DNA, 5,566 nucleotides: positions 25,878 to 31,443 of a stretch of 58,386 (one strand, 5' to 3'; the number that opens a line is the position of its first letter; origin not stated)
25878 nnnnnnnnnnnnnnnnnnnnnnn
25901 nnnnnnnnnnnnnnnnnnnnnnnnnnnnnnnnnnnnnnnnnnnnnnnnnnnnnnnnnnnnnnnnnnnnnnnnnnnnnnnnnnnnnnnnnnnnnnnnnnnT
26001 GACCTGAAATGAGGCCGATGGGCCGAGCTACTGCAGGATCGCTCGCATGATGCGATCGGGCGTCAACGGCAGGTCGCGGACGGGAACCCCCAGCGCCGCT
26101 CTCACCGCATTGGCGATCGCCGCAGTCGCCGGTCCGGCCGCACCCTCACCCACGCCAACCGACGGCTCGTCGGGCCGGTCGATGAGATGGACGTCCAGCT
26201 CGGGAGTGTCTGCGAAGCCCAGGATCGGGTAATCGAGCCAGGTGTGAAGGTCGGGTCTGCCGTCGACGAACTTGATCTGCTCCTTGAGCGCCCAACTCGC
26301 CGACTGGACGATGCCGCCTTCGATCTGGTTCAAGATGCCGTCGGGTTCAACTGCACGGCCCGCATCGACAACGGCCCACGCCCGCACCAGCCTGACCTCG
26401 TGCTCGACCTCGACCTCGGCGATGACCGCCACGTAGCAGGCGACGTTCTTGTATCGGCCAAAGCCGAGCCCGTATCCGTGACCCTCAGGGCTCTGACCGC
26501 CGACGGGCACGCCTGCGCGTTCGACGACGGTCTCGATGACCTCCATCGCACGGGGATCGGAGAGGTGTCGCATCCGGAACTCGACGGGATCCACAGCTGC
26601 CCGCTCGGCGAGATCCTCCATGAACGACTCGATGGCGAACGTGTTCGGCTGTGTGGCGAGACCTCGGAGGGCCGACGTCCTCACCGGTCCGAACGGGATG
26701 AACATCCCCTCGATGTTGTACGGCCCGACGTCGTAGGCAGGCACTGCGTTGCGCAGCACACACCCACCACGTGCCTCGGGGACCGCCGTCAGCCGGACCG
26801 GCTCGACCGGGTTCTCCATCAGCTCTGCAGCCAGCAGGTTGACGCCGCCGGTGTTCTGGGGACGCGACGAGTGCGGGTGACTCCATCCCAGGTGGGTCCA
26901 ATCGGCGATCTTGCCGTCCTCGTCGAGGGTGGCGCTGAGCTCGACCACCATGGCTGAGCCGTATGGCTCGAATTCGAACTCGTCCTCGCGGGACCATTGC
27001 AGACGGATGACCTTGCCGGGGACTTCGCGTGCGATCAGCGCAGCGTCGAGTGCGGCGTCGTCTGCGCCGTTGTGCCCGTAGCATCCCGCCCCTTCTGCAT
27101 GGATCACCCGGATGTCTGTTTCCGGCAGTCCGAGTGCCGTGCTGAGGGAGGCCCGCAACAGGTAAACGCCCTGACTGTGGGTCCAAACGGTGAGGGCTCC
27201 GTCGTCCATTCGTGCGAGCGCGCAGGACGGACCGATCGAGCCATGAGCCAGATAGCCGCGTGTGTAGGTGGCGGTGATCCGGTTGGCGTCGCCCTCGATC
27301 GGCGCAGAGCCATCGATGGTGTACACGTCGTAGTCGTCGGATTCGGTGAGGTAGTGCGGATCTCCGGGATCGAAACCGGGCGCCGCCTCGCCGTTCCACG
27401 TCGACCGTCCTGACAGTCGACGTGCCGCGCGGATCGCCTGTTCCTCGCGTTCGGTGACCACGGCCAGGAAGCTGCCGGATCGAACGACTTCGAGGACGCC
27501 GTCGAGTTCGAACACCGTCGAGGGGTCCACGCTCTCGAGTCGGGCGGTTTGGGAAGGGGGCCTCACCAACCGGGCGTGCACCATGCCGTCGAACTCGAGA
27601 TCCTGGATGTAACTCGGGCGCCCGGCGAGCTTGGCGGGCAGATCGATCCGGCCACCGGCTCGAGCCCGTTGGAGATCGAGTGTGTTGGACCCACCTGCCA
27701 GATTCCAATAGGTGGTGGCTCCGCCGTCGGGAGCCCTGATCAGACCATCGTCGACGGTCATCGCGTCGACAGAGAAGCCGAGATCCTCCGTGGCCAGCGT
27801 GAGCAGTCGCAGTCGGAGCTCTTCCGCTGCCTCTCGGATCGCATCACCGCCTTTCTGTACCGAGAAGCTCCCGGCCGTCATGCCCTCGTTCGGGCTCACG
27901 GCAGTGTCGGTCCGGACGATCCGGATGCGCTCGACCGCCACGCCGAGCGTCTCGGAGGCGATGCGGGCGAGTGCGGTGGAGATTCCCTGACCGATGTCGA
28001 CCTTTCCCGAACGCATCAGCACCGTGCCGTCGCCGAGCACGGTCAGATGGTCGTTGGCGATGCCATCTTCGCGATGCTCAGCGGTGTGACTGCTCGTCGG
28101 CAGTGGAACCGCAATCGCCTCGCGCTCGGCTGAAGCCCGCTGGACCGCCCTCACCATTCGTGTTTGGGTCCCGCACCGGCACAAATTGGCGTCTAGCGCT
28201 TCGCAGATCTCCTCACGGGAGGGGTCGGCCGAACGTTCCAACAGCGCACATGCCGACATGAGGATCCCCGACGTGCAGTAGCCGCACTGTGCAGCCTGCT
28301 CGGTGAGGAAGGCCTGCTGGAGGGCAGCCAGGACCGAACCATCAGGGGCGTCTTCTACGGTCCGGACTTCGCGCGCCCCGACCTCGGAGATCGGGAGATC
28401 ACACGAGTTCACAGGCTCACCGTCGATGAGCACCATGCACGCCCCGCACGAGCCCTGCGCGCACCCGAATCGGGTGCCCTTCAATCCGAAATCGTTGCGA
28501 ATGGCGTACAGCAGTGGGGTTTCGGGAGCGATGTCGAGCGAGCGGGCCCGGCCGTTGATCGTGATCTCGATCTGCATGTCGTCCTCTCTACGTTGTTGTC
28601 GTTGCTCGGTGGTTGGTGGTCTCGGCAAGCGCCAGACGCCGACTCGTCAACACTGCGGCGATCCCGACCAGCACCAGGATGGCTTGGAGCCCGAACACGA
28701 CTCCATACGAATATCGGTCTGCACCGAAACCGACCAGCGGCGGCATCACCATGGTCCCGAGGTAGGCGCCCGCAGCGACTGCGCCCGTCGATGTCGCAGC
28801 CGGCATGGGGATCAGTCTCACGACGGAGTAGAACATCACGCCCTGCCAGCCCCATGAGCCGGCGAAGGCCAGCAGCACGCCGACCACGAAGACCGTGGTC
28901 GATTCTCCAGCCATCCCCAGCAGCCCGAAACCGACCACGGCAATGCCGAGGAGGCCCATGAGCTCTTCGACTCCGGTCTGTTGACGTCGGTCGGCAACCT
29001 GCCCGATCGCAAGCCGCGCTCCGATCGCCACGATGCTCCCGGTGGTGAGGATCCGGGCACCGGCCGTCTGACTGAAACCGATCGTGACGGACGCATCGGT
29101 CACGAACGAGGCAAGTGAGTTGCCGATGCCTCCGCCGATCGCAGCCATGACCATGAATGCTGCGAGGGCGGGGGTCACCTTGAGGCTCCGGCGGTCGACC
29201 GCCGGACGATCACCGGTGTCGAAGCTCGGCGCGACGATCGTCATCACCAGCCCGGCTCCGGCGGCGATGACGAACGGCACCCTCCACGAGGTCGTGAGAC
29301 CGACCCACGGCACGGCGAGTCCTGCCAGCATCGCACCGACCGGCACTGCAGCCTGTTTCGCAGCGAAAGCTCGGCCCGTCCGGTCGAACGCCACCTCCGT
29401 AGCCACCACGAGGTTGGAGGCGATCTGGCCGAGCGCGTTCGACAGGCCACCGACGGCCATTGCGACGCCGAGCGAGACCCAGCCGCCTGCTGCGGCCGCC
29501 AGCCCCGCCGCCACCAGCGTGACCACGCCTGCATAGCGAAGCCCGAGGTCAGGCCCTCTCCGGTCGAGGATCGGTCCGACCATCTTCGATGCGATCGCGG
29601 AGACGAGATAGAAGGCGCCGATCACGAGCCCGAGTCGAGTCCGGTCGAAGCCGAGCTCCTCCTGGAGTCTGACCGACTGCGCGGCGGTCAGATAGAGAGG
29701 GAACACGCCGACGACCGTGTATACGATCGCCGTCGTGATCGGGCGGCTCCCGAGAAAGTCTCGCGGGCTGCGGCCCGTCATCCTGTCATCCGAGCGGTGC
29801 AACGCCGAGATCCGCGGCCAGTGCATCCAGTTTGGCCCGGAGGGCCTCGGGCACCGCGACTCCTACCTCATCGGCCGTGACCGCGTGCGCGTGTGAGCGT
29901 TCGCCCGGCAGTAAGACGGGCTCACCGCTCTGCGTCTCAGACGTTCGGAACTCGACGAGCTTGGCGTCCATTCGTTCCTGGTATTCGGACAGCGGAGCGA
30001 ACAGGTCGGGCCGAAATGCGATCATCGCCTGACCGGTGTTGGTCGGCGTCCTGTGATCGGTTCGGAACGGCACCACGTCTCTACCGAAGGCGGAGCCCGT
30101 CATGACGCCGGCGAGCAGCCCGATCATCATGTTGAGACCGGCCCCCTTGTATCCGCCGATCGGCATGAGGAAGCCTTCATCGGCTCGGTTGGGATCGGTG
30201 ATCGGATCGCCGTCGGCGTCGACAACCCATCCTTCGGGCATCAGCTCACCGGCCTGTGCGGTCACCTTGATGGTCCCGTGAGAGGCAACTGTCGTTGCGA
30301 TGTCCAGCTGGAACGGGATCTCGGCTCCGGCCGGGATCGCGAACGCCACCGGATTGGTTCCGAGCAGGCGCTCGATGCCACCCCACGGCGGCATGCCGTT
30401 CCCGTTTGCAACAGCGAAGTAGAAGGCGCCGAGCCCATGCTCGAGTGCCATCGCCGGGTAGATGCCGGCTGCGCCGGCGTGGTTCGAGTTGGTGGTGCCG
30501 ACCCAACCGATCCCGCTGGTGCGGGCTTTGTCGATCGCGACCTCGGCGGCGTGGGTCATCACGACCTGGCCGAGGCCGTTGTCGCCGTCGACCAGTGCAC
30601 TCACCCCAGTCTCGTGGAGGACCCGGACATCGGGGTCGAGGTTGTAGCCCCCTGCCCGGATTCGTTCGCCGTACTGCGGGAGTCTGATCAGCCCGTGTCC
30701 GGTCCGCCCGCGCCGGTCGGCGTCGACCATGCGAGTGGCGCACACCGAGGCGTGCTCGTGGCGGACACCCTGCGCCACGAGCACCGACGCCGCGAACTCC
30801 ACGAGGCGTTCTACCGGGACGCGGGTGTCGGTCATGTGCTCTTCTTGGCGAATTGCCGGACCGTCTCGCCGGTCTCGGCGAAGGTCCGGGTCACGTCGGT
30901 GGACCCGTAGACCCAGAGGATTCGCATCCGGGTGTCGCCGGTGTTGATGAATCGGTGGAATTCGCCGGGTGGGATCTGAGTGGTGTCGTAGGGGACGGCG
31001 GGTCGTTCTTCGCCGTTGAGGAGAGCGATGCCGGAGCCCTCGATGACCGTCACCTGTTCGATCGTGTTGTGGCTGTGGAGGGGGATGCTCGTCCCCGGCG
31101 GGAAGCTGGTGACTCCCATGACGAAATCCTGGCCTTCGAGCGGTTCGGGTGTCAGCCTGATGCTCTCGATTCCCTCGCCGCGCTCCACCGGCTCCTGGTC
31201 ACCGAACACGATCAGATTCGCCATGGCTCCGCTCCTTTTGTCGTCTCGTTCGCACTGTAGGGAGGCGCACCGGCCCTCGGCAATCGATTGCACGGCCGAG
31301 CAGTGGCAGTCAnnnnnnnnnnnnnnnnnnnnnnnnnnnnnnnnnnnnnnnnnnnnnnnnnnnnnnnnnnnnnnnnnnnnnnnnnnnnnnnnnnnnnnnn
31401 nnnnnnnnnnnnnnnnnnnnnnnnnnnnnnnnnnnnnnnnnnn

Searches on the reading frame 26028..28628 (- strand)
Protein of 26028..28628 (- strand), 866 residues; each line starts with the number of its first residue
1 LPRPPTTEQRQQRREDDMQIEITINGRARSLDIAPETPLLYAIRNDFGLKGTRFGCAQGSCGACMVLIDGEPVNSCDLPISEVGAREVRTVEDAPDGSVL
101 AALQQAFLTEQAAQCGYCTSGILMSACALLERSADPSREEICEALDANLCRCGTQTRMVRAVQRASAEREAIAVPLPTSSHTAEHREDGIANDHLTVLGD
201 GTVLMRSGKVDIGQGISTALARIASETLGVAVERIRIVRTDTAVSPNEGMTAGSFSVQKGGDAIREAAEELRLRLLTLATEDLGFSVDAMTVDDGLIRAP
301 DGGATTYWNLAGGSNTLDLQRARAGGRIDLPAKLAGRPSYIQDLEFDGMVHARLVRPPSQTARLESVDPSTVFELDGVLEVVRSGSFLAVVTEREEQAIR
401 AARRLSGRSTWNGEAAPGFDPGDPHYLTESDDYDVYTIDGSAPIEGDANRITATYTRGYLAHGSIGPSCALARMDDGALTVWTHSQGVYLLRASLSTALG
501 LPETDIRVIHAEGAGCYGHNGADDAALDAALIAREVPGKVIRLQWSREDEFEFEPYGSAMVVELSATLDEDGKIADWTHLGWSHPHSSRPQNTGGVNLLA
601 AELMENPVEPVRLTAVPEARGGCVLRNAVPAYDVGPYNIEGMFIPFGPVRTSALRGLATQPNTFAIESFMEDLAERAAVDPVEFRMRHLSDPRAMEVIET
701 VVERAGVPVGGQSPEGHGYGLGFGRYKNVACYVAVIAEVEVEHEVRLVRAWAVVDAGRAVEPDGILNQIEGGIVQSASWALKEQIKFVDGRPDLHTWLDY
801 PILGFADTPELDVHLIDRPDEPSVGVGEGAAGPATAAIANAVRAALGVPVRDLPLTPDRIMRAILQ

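Call 47: search_protein_families(library=pfam, proteins=[window:26028-28628:-], max_evalue=0.00001)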
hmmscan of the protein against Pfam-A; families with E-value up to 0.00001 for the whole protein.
window:26028-28628:- (866 aa): 4 families
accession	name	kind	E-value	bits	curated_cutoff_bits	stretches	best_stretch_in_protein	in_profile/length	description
PF20256.3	MoCoBD_2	-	1.1e-42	147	27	2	191-311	48-167/283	Molybdopterin cofactor-binding domain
PF02738.23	MoCoBD_1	-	1.8e-24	86.7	27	2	448-575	26-155/244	Molybdopterin cofactor-binding domain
PF01799.25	Fer2_2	-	5.4e-23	81.4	30.3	1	90-163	1-75/75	[2Fe-2S] binding domain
PF00111.32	Fer2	-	1.8e-07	31.5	21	1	22-75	1-54/77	2Fe-2S iron-sulfur cluster binding domain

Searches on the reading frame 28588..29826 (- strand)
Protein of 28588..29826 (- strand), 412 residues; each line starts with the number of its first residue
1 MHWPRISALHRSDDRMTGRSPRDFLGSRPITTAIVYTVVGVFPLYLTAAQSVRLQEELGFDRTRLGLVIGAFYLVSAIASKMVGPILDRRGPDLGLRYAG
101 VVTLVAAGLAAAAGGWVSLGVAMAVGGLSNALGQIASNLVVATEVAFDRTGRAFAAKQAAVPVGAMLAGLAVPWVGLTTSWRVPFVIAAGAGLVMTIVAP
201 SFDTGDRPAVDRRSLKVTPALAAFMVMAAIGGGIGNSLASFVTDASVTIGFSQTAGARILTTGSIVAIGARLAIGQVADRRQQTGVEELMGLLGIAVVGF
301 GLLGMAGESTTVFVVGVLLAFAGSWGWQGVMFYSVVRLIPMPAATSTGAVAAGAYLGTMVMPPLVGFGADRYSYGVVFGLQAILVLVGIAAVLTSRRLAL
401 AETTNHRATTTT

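Call 47: search_protein_families(library=pfam, proteins=[window:28588-29826:-], max_evalue=0.00001)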
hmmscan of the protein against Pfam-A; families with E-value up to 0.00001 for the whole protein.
window:28588-29826:- (412 aa): 1 family
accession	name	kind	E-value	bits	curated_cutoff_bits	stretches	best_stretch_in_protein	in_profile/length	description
PF07690.21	MFS_1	-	4.5e-24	85.5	33.4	1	46-340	16-324/347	Major Facilitator Superfamily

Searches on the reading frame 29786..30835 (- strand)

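Call 47: search_protein_families(library=pfam, proteins=[window:29786-30835:-], max_evalue=0.00001)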
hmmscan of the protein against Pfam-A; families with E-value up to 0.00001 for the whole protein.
window:29786-30835:- (349 aa): 1 family
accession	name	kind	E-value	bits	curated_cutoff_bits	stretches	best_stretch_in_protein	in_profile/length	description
PF02615.19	Ldh_2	-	1.1e-106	357.1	38.8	1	7-336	2-332/333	Malate/L-lactate dehydrogenase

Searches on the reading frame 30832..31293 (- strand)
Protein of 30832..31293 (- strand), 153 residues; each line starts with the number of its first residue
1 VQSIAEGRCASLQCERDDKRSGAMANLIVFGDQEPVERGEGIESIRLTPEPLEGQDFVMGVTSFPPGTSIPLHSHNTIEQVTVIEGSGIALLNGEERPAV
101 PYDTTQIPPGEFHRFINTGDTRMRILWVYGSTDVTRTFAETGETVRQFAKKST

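Call 47: search_protein_families(library=pfam, proteins=[window:30832-31293:-], max_evalue=0.00001)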
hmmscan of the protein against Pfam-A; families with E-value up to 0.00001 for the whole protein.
window:30832-31293:- (153 aa): 2 families
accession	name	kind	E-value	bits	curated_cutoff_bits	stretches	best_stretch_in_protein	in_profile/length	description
PF07883.17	Cupin_2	-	7.6e-15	54.8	27.2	1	61-129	2-70/70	Cupin domain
PF02311.25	AraC_binding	-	3.7e-06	27.2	21.1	1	66-138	12-84/135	AraC-like ligand binding domain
